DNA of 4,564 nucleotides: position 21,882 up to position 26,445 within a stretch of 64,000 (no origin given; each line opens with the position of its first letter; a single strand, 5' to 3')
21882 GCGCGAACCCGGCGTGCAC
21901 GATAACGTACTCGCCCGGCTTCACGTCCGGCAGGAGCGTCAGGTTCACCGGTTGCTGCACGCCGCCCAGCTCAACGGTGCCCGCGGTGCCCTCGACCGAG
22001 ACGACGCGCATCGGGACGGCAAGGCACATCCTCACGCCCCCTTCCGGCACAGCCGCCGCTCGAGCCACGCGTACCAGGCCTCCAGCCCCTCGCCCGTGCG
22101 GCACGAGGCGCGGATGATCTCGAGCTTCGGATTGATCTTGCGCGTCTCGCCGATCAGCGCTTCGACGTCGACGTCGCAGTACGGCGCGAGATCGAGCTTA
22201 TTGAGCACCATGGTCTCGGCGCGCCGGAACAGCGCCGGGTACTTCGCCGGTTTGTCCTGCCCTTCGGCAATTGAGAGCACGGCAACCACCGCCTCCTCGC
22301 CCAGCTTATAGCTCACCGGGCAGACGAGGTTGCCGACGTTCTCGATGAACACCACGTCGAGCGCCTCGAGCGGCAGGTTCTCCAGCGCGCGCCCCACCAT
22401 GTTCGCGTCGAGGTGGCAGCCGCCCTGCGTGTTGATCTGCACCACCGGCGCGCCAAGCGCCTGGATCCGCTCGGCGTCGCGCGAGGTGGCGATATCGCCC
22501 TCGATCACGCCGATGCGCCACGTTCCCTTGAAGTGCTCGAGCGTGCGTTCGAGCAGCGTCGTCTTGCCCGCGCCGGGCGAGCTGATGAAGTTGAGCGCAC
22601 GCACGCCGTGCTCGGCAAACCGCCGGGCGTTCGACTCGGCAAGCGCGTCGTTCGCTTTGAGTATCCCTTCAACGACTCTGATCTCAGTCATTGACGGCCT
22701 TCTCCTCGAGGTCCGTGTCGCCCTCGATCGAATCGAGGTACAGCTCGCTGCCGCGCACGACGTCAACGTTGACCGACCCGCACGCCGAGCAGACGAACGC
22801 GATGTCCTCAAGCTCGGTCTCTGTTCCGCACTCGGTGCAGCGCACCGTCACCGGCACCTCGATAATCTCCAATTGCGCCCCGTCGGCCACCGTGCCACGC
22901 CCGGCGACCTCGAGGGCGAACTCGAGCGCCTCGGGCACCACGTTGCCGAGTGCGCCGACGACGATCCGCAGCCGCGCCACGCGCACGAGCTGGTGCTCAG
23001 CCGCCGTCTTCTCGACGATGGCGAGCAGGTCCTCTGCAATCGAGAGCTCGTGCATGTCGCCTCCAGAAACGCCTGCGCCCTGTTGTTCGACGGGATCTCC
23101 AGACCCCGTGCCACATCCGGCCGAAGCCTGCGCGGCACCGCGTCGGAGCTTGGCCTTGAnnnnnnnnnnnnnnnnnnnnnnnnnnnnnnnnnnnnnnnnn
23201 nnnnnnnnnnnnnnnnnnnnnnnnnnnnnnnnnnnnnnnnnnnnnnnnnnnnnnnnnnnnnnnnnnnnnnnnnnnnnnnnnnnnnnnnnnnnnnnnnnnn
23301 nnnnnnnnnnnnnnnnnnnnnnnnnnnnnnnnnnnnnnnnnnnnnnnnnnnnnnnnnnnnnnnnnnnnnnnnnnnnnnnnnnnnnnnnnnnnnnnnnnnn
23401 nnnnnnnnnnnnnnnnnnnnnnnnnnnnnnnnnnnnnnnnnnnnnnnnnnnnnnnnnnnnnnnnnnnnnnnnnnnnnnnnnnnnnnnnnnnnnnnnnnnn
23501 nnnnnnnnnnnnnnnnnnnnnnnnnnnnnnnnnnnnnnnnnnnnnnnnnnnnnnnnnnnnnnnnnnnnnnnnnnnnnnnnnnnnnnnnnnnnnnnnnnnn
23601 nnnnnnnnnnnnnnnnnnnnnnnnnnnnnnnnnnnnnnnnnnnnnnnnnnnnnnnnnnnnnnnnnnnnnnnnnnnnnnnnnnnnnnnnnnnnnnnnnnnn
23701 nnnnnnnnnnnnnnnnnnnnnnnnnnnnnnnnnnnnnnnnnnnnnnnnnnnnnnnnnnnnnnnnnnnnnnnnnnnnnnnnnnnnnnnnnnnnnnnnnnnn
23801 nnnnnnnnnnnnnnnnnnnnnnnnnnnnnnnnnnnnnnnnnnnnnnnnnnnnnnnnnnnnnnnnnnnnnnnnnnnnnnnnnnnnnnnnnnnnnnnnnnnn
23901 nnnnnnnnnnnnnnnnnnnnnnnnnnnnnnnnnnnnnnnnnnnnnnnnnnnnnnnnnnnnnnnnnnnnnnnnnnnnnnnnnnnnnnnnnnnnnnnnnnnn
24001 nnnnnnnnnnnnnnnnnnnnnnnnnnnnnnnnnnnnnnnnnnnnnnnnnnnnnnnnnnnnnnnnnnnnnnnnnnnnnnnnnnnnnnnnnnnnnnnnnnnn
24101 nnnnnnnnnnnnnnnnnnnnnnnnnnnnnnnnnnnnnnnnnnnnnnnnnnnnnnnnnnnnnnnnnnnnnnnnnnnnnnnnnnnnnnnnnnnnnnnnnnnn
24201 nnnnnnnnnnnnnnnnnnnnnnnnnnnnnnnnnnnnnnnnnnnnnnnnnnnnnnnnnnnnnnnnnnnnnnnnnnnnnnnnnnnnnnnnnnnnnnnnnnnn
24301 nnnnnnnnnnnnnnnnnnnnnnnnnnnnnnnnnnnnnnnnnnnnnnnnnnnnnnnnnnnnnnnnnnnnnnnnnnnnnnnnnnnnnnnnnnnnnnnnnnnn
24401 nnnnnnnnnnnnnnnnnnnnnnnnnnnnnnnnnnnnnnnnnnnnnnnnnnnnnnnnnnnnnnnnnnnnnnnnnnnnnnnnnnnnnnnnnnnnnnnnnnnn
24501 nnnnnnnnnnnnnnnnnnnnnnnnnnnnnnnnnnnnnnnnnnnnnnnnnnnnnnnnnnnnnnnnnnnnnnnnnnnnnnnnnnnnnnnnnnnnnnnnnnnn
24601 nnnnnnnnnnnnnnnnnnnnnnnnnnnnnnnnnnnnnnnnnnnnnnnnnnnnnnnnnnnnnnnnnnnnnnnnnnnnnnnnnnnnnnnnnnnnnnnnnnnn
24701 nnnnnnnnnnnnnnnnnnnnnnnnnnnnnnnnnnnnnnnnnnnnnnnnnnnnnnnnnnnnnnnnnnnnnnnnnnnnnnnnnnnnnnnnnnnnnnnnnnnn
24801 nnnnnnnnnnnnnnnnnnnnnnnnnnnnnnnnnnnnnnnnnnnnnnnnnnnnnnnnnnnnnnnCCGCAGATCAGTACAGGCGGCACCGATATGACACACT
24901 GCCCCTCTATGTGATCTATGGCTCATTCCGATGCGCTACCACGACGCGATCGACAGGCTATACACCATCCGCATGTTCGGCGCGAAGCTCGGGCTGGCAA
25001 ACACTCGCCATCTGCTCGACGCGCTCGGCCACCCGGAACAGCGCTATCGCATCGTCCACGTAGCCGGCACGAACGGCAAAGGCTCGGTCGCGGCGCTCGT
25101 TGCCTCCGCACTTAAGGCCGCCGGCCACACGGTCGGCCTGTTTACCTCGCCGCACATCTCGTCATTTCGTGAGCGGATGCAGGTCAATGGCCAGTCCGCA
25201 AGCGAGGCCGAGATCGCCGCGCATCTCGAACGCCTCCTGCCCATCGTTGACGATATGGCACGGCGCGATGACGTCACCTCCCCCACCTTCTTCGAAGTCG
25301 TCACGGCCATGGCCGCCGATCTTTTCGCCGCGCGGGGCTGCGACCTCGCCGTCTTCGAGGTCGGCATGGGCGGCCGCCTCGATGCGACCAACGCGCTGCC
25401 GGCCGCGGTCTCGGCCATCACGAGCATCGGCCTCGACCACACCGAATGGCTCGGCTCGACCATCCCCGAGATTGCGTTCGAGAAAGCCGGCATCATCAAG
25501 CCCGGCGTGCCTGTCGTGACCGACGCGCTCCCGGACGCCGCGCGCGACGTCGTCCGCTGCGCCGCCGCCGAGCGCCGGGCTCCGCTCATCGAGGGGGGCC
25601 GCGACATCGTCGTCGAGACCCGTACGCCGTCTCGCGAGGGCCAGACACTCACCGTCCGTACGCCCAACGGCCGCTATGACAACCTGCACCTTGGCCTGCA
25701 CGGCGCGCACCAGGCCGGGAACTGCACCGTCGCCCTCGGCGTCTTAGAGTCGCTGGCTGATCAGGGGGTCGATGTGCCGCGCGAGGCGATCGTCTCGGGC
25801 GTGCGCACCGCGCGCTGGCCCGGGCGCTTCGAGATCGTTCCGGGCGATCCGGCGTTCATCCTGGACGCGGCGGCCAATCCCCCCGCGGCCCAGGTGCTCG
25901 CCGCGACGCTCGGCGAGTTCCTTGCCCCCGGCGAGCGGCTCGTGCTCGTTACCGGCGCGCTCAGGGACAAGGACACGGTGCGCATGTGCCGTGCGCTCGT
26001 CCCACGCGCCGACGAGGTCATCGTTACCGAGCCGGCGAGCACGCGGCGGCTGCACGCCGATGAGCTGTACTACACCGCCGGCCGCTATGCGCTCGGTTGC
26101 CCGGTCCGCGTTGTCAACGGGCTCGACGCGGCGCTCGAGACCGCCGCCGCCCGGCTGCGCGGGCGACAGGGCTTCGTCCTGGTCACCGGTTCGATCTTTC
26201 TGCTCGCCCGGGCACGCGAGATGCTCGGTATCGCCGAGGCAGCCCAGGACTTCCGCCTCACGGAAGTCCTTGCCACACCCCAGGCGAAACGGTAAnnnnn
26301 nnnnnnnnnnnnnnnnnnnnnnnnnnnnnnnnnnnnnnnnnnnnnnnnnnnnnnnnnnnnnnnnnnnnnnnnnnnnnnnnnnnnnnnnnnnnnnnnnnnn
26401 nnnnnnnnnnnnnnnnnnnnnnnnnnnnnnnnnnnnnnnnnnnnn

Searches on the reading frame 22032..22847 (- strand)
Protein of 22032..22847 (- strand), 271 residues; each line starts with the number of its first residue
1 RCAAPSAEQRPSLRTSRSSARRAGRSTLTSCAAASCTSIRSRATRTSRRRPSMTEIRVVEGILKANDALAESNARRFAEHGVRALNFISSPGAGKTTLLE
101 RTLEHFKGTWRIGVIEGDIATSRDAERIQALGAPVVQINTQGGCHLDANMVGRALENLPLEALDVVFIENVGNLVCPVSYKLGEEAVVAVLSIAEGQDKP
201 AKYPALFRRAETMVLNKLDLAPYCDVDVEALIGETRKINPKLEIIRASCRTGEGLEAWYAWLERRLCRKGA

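Call 66: search_protein_families(library=pfam, proteins=[window:22032-22847:-], max_evalue=0.00001)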
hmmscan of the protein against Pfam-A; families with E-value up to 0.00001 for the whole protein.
window:22032-22847:- (271 aa): 1 family
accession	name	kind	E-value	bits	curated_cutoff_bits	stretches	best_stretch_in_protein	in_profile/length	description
PF02492.25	cobW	-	1.5e-22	80.4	20.7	1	89-245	7-179/180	CobW/HypB/UreG, nucleotide-binding domain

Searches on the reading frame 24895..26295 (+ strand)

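Call 66: search_protein_families(library=pfam, proteins=[window:24895-26295:+], max_evalue=0.00001)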
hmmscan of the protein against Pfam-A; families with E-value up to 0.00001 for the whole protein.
window:24895-26295:+ (466 aa): 2 families
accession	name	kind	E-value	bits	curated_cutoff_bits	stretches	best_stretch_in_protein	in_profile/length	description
PF02875.26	Mur_ligase_C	-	2.3e-18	67.7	28.4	1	310-433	1-126/127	Mur ligase, glutamate ligase domain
PF08245.18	Mur_ligase_M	-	2.3e-11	44.5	24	1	56-283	1-199/200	Mur ligase middle domain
